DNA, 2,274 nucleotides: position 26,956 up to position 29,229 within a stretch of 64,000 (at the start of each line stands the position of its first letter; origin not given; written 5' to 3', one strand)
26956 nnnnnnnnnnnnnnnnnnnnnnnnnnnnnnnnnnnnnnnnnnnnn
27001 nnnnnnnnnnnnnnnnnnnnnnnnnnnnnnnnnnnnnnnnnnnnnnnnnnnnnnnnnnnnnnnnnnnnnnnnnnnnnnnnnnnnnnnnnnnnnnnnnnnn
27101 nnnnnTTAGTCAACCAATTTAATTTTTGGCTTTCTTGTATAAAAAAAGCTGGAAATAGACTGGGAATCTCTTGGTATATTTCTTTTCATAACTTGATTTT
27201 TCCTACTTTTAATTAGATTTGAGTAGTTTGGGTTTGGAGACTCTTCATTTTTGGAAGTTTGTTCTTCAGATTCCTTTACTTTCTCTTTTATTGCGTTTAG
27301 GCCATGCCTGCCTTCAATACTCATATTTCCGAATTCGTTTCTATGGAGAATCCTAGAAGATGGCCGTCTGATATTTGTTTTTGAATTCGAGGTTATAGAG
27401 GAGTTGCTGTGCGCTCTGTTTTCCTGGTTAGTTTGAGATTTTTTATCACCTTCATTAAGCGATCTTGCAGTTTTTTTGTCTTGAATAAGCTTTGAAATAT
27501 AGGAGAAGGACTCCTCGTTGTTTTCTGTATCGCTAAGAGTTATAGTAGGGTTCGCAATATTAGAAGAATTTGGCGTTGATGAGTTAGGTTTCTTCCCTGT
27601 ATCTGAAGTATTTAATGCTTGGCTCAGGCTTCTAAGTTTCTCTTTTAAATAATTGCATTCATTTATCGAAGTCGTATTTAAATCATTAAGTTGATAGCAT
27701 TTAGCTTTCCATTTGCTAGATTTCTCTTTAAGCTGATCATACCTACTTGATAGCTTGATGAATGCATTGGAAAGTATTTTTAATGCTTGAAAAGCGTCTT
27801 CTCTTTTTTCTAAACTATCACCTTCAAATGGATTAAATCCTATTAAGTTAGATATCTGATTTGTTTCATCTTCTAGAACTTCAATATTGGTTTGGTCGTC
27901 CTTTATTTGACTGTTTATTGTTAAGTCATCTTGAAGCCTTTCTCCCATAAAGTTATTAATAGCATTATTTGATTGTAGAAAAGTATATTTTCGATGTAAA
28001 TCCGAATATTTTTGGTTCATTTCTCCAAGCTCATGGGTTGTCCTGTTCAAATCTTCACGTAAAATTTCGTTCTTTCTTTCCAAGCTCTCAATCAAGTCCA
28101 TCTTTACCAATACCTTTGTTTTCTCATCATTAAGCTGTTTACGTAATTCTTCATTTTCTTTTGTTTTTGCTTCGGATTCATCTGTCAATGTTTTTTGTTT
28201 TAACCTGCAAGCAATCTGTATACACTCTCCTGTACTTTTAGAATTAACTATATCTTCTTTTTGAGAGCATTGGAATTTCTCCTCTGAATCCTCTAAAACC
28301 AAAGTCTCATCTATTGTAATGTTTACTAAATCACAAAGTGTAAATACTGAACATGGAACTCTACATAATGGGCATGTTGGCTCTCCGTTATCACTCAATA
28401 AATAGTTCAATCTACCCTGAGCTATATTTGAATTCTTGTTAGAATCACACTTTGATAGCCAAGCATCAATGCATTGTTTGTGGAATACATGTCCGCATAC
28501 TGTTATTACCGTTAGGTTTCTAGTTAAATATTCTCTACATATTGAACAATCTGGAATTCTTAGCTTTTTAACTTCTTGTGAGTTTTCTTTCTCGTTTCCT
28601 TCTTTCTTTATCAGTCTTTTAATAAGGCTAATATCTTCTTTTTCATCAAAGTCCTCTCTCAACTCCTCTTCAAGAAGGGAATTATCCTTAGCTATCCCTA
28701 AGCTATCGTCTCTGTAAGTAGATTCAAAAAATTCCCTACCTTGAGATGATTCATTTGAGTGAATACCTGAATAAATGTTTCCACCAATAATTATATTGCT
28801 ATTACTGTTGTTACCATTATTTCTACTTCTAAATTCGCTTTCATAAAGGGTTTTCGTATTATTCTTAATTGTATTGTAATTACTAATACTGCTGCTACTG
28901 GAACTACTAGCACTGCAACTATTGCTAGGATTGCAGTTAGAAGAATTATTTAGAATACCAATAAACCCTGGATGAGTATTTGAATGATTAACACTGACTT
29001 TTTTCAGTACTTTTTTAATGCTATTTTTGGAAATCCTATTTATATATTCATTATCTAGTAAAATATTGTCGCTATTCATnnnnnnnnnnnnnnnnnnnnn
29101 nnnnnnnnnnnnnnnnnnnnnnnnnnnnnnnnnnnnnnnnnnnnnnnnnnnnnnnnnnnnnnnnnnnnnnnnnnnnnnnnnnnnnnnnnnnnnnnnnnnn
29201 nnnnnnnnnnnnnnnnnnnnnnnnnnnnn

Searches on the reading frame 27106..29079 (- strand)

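Call 13: search_protein_families(library=pfam, proteins=[window:27106-29079:-], max_evalue=0.001)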
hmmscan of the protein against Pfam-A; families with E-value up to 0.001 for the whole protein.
window:27106-29079:- (657 aa): 7 families
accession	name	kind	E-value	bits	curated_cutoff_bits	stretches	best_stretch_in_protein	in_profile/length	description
PF13639.12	zf-RING_2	-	1.7e-08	35.1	27.3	1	177-211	2-37/44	Ring finger domain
PF13445.12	zf-RING_UBOX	-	2.4e-07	31.1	25.2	1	178-215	1-34/39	RING-type zinc-finger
PF00097.31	zf-C3HC4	-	4.8e-07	30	21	1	178-239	1-40/40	Zinc finger, C3HC4 type (RING finger)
PF17120.11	zf-RING_16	-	9.6e-07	28.8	27.4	1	176-212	5-41/57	RING/Ubox like zinc-binding domain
PF13923.12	zf-C3HC4_2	-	8.9e-06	25.9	27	1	178-210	2-33/40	Zinc finger, C3HC4 type (RING finger)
PF17123.11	zf-RING_11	-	9.9e-06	25.6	27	1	177-204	1-29/29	RING-like zinc finger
PF12678.13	zf-rbx1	-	6.6e-05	23.5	31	0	178-240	14-55/55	RING-H2 zinc finger domain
